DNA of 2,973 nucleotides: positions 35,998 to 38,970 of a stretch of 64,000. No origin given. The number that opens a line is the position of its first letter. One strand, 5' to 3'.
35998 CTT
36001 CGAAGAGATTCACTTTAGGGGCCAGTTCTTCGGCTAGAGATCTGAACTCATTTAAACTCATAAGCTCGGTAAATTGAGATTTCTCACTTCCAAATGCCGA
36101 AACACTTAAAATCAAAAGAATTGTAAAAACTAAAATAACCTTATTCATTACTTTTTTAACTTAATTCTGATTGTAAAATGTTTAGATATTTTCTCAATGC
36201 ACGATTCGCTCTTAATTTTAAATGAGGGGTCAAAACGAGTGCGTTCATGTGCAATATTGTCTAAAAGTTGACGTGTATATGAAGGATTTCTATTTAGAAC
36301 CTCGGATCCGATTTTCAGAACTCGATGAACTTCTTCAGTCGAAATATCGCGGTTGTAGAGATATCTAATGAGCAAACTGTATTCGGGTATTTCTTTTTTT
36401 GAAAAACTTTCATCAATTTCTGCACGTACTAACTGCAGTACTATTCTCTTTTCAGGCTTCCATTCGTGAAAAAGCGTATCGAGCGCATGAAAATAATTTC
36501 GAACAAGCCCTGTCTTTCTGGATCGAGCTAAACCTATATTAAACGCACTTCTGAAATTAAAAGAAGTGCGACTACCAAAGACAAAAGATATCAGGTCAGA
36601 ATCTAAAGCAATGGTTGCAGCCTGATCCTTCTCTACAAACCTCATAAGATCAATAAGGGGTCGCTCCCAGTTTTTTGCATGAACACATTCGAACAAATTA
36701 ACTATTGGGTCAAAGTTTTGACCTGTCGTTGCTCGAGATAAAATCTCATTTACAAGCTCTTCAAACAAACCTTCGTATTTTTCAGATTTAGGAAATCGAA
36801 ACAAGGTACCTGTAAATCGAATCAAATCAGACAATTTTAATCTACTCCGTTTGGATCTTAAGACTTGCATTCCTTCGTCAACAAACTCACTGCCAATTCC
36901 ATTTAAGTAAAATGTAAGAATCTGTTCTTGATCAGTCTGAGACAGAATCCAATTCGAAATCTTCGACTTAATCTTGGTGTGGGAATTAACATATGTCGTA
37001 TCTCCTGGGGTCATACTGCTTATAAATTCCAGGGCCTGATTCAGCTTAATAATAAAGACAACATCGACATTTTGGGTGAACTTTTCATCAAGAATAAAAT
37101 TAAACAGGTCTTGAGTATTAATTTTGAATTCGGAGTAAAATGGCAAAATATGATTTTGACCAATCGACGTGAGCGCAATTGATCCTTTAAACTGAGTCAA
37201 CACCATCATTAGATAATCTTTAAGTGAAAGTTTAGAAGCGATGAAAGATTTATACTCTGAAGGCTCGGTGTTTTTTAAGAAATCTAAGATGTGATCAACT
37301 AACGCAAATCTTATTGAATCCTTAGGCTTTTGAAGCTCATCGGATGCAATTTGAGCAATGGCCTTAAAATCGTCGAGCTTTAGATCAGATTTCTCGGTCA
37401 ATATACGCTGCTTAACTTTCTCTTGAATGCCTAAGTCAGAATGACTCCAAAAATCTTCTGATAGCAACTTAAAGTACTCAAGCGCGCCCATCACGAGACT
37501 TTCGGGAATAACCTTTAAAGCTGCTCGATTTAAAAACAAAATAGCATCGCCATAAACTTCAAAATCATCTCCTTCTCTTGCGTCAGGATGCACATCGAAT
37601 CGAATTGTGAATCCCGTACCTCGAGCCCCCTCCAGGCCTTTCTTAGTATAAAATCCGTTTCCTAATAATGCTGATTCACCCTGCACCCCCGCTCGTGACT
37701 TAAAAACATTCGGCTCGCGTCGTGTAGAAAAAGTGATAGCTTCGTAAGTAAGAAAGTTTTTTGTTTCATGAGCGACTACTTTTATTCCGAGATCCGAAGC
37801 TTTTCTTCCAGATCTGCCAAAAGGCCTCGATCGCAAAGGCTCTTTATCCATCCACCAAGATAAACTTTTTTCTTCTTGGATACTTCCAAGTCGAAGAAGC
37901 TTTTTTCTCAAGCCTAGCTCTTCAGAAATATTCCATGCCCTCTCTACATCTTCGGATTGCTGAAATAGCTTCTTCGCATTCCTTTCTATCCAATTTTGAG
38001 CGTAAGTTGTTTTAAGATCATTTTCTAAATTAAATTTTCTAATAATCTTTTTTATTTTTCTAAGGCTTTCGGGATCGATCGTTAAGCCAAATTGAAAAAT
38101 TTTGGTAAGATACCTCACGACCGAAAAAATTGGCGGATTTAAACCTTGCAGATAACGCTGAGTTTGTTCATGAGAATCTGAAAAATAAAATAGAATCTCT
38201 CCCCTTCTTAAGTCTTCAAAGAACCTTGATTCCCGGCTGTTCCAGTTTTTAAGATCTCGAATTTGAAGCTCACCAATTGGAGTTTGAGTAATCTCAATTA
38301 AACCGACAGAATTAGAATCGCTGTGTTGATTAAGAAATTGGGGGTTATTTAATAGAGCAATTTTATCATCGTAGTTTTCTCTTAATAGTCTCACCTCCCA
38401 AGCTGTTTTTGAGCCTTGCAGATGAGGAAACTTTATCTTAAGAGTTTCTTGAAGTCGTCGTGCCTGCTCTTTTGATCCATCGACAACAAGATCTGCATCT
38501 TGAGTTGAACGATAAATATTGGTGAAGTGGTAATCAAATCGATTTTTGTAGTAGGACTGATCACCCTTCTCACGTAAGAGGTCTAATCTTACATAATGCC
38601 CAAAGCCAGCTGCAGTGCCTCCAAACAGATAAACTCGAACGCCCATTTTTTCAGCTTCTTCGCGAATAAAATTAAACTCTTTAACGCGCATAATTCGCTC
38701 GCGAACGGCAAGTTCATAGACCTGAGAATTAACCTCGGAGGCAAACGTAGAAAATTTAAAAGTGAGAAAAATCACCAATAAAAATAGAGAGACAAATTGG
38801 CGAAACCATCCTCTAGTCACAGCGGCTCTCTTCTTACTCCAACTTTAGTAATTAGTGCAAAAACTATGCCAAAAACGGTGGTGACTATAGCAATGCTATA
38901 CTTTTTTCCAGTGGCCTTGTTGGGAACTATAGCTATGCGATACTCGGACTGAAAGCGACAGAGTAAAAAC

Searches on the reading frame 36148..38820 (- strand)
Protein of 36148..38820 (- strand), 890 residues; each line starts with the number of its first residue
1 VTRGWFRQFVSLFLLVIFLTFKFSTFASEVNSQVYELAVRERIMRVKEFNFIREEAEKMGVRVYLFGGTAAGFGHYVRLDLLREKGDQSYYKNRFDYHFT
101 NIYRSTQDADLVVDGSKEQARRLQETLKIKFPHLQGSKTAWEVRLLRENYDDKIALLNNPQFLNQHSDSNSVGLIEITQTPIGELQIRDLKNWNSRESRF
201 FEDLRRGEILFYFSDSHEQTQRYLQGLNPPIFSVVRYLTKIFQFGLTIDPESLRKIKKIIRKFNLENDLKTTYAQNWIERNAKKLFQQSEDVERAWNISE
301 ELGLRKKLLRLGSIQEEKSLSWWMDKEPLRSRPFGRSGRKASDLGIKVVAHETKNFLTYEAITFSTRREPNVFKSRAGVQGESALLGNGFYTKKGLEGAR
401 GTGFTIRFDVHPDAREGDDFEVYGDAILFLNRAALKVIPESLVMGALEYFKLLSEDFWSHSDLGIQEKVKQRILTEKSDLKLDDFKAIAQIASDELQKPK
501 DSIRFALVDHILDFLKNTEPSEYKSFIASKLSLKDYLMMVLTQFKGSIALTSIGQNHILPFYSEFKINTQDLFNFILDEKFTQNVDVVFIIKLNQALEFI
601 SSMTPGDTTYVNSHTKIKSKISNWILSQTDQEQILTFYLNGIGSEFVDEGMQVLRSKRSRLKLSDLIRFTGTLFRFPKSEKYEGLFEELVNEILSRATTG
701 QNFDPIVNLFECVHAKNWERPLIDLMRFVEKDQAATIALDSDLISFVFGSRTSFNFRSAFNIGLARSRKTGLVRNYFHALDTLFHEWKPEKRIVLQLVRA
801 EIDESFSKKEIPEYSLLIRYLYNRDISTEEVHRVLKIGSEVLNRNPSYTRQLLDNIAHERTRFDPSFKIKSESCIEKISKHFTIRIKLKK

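Call 5: search_protein_families(library=pfam, proteins=[window:36148-38820:-])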
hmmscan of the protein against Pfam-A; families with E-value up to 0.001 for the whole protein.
window:36148-38820:- (890 aa): 0 families

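Call 18: find_related_loci(query=window:36148-38820:-, collection=genome_contigs, flank=6000)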
Query window:36148-38820:- (890 aa) in genome_contigs; peptide patterns used: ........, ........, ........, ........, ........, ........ (x = any residue, [..] = any of these).
30 stretches matched a pattern, but none encodes a relative of the query by tblastn (E <= 1e-3).

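Call 19: find_homologous_proteins(query=window:36148-38820:-)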
Query window:36148-38820:- (890 aa): 340 proteins with E <= 0.001 among 8000 candidates; the best 120 are listed.
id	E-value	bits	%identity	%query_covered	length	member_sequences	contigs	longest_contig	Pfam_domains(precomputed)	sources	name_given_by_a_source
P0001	0.0e+0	1991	100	100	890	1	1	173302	-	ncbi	-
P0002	6.5e-158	546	53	53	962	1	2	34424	-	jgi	jgi:hypothetical protein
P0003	2.1e-157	544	51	57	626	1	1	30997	-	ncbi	ncbi:MAG: hypothetical protein ACJ763_14235, partial [Bdellovibrionia bacterium]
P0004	4.5e-157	543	52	54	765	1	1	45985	-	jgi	jgi:hypothetical protein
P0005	7.2e-157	542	49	59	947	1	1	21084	-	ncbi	ncbi:MAG: hypothetical protein ACJ763_00510 [Bdellovibrionia bacterium]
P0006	1.4e-156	541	51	56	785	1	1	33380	-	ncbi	-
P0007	2.5e-156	540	54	52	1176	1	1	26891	-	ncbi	ncbi:MAG: hypothetical protein ACJ763_12680 [Bdellovibrionia bacterium]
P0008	2.9e-156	540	50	57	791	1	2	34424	-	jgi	jgi:hypothetical protein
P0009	1.1e-155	538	52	52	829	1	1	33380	-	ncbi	-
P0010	2.1e-155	537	53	53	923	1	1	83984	PF03941.21,PF00023.37,PF23828.2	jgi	jgi:ABC-type taurine transport system substrate-binding protein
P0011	4.0e-155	536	52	53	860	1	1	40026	-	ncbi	ncbi:MAG: hypothetical protein ACJ763_19140 [Bdellovibrionia bacterium]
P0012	6.7e-155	536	54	52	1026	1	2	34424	-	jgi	jgi:hypothetical protein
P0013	2.8e-154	534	49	58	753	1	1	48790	-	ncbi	ncbi:MAG: hypothetical protein ACJ763_12225, partial [Bdellovibrionia bacterium]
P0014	4.4e-154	533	52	52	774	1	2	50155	-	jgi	jgi:hypothetical protein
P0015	1.5e-153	531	49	56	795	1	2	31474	-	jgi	jgi:hypothetical protein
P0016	3.6e-153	530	53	52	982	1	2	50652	-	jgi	jgi:hypothetical protein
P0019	4.8e-152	526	46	68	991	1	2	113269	-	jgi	jgi:hypothetical protein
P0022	1.8e-151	524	45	66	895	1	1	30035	-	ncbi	-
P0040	6.4e-150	519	51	52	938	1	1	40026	-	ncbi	ncbi:MAG: hypothetical protein ACJ763_19135 [Bdellovibrionia bacterium]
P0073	7.2e-145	503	53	51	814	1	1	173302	-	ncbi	-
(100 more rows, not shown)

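Call 21: find_encoding_contigs(protein=P0001, flank=10000, max_places=3)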
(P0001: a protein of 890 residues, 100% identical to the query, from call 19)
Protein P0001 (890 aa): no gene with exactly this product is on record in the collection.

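Call 25: find_encoding_contigs(protein=P0016, flank=10000, max_places=2)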
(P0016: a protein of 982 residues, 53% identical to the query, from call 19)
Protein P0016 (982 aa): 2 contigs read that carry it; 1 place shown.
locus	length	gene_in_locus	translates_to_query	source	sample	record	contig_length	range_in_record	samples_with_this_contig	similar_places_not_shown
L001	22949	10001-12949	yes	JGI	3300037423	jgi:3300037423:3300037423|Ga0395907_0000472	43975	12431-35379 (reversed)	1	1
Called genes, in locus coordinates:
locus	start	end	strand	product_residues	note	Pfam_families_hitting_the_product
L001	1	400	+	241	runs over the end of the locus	-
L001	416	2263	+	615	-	-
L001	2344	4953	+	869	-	-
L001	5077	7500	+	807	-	-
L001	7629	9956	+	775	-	-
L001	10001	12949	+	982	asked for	-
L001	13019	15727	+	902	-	PF00023:Ank (faint)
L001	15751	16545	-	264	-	PF00902:TatC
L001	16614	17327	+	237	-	PF00160:Pro_isomerase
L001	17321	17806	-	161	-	-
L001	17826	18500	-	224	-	-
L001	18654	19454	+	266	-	PF01978:TrmB (faint), PF14394:DUF4423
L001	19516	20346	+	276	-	PF13650:Asp_protease_2 (faint), PF13975:gag-asp_proteas (faint)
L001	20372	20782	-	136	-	PF03992:ABM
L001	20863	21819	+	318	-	PF00126:HTH_1, PF03466:LysR_substrate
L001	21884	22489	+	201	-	-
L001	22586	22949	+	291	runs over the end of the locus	-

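Call 26: find_encoding_contigs(protein=P0040, flank=10000, max_places=2)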
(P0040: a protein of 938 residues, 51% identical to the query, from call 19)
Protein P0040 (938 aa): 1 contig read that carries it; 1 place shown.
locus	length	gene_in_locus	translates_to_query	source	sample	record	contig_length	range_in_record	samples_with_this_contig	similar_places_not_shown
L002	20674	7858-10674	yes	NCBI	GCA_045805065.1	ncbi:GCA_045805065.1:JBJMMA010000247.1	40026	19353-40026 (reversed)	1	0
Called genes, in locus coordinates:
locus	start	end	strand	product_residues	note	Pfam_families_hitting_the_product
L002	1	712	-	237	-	?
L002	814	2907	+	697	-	-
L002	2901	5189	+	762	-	-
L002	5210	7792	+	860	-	-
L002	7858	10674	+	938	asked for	-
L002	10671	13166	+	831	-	-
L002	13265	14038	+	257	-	PF13473:Cupredoxin_1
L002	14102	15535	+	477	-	PF00890:FAD_binding_2 (faint), PF01266:DAO (faint), PF07992:Pyr_redox_2, PF12831:FAD_oxidored, PF13738:Pyr_redox_3, PF00070:Pyr_redox, PF02737:3HCDH_N (weak), PF02852:Pyr_redox_dim, +2 more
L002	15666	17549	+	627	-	PF00009:GTP_EFTU, PF03144:GTP_EFTU_D2, PF22042:EF-G_D2, PF00679:EFG_C, PF21018:BipA_C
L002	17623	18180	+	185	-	PF02659:Mntp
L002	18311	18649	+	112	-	-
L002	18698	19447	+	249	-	PF00165:HTH_AraC (weak), PF12833:HTH_18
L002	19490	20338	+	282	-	PF02517:Rce1-like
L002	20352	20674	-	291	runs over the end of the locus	PF00126:HTH_1, PF03466:LysR_substrate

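Call 33: find_encoding_contigs(protein=P0019, flank=8000, max_places=2)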
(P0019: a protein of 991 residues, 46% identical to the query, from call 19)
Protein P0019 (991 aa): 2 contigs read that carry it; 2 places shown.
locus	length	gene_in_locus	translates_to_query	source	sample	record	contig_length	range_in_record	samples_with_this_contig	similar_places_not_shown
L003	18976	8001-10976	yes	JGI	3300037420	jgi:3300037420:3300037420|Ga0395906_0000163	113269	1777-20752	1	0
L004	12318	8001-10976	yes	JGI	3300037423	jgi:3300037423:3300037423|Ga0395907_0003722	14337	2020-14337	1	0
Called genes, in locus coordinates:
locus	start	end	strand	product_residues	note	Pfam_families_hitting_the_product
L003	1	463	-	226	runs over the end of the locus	PF14394:DUF4423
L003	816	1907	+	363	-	-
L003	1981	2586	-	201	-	PF01797:Y1_Tnp (weak)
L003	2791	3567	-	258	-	PF03099:BPL_LplA_LipB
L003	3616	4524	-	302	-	PF02749:QRPTase_N, PF01729:QRPTase_C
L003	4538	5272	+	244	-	PF01138:RNase_PH, PF03725:RNase_PH_C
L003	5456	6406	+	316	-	-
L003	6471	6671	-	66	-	-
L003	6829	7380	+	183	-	PF07638:Sigma70_ECF (weak), PF04542:Sigma70_r2, PF04545:Sigma70_r4, PF08281:Sigma70_r4_2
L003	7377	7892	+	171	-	-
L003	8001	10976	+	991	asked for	-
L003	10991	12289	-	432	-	-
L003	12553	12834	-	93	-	-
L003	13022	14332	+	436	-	PF00246:Peptidase_M14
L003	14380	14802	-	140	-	-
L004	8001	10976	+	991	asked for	-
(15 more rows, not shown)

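Call 34: find_encoding_contigs(protein=P0022, flank=8000, max_places=2)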
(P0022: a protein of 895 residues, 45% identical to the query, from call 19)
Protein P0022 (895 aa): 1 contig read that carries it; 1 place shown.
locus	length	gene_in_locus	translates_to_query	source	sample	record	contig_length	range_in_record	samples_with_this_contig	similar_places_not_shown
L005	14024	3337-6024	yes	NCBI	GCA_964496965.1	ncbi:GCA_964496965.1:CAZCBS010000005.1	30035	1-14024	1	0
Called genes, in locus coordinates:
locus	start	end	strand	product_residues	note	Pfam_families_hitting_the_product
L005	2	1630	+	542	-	?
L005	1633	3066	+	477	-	PF00072:Response_reg, PF01339:CheB_methylest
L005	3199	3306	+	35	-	-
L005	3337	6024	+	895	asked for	-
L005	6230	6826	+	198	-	-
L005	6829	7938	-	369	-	PF00817:IMS, PF11798:IMS_HHH, PF10391:DNA_pol_lambd_f (weak), PF21999:IMS_HHH_1, PF11799:IMS_C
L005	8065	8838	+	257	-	PF00303:Thymidylat_synt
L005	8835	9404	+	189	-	PF00186:DHFR_1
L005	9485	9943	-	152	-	PF13560:HTH_31, PF01381:HTH_3 (weak)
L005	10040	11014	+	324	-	PF12706:Lactamase_B_2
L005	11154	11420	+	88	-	-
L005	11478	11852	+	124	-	-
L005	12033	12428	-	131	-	-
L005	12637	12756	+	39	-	-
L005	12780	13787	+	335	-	PF14907:NTP_transf_5, PF09970:DUF2204, PF04972:BON (weak)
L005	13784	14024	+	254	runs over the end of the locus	PF00149:Metallophos, PF12850:Metallophos_2 (weak)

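Call 41: find_encoding_contigs(protein=P0073, flank=10000, max_places=3)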
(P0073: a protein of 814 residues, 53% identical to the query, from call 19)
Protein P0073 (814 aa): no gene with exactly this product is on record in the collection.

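Call 60: search_solved_structures(query=window:36148-38820:-, max_evalue=1)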
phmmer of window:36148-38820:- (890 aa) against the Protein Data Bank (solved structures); distinct sequences matched with E-value up to 1: 0.

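Call 76: search_protein_families(library=ncbifam, proteins=[window:36148-38820:-], max_evalue=0.01)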
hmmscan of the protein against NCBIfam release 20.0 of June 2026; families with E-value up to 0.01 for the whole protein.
window:36148-38820:- (890 aa): 0 families

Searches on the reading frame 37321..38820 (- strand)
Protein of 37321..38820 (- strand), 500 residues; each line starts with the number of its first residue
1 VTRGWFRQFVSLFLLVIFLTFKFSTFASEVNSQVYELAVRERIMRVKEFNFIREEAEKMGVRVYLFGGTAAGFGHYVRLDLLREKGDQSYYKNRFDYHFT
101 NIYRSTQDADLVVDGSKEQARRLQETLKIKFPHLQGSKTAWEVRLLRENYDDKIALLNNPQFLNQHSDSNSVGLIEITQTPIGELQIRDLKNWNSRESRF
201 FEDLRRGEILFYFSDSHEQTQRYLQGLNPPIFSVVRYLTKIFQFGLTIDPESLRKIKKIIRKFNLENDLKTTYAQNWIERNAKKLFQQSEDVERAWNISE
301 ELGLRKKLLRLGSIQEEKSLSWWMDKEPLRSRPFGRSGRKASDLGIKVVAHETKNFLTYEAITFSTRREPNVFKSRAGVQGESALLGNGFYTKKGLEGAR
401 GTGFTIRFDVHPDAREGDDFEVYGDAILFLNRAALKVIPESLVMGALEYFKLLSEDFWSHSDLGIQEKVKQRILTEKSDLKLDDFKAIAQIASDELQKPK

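Call 72: predict_structure(alignment_id=A2)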
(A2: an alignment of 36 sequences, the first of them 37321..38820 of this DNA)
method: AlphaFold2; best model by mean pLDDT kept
length: 500 residues; sequences in the alignment: 36
mean_pLDDT: 92.1   pTM: 0.88
mean pLDDT of the five models: 92.1, 91.8, 90.7, 89.6, 89.5
residues with pLDDT >= 90: 391; 70-90: 93; 50-70: 9; < 50: 7
segments of 3 or more residues with pLDDT < 50: 21-26
pLDDT, mean of each block of 10 residues (from residue 1): 72 71 57 95 96 97 97 97 92 88 91 97 95 88 92 92 96 96 93 90 96 97 96 98 95 98 95 97 96 98 98 94 97 97 98 93 90 94 92 94 96 98 97 94 84 86 92 85 91 77
secondary structure, 60 per line:
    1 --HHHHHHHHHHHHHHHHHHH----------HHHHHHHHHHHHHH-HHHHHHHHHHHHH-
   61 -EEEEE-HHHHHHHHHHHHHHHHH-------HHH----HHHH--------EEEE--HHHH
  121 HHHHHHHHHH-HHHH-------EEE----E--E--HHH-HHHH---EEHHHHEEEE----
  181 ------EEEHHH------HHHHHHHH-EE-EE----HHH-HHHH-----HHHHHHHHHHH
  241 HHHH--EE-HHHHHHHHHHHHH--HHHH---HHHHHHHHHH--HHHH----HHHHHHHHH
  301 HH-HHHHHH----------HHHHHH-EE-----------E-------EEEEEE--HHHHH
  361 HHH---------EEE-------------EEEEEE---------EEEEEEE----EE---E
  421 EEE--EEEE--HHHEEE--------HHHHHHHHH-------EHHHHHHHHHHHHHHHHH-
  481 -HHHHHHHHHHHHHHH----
elements in order: H3-21 H32-45 H47-59 E62-66 H68-84 H99-102 E111-114 H117-130 H132-135 E143-145 H160-163 H169-172 E173-176 E187-189 H199-206 H221-224 H230-244 H250-262 H265-268 H272-281 H284-287 H292-302 H304-309 H320-325 E348-353 H356-363 E373-375 E389-394 E404-410 E420-423 E426-429 E435-437 H446-454 H463-479 H482-496

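Call 74: fold_search(model_id=the predicted structure, library=pdb)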
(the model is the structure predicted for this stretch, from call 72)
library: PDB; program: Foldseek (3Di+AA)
matches with E <= 10: 144; with E <= 0.001: 12
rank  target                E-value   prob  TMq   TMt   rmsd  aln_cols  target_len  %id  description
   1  5hc9_B                8.4e-05  1.00  0.29  0.35   6.9       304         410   14  Thermotoga maritima CCA-adding enzyme complexed with tRNA_CCA (released 2016-04-27)
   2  3h39_B                8.4e-05  1.00  0.29  0.33   9.2       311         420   13  The complex structure of CCA-adding enzyme with ATP (released 2009-10-13)
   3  3h3a_A                1.1e-04  1.00  0.30  0.35   7.0       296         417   15  The complex structure of CCA-adding enzyme with CTP (released 2009-10-13)
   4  3h3a_B                1.6e-04  1.00  0.30  0.35   6.4       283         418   14  The complex structure of CCA-adding enzyme with CTP (released 2009-10-13)
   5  3h38                  1.6e-04  1.00  0.29  0.33   7.6       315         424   14  The structure of CCA-adding enzyme apo form II (released 2009-10-13)
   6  5hc9_A                1.8e-04  1.00  0.30  0.34   7.9       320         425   14  Thermotoga maritima CCA-adding enzyme complexed with tRNA_CCA (released 2016-04-27)
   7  3h37_A                2.7e-04  1.00  0.29  0.34   5.8       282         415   14  The structure of CCA-adding enzyme apo form I (released 2009-10-13)
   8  4wby                  3.3e-04  1.00  0.26  0.33   8.8       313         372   15  tRNA-processing enzyme (apo form I) (released 2015-04-15)
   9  4wbz_B                3.6e-04  1.00  0.29  0.39   6.3       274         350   15  tRNA-processing enzyme (apo form 2) (released 2015-04-15)
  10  3h37_B                4.5e-04  1.00  0.30  0.35   5.4       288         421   14  The structure of CCA-adding enzyme apo form I (released 2009-10-13)
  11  3h39_A                4.7e-04  1.00  0.30  0.36   8.4       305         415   13  The complex structure of CCA-adding enzyme with ATP (released 2009-10-13)
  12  4wbz_A                5.7e-04  1.00  0.29  0.38   6.8       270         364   14  tRNA-processing enzyme (apo form 2) (released 2015-04-15)
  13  7oqx                  1.1e-03  1.00  0.29  0.37   6.6       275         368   14  Crystal structure of a psychrophilic CCA-adding enzyme in complex with CMPcPP (released 2021-11-03)
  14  4wc2_A                1.4e-03  1.00  0.30  0.39   5.7       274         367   14  Crystal structure of tRNA nucleotidyltransferase complexed with a primer tRNA and an incoming ATP analog (released 2015-04-15)
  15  1vfg_B                1.4e-03  1.00  0.27  0.35   7.2       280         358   13  Crystal structure of tRNA nucleotidyltransferase complexed with a primer tRNA and an incoming ATP analog (released 2004-08-10)
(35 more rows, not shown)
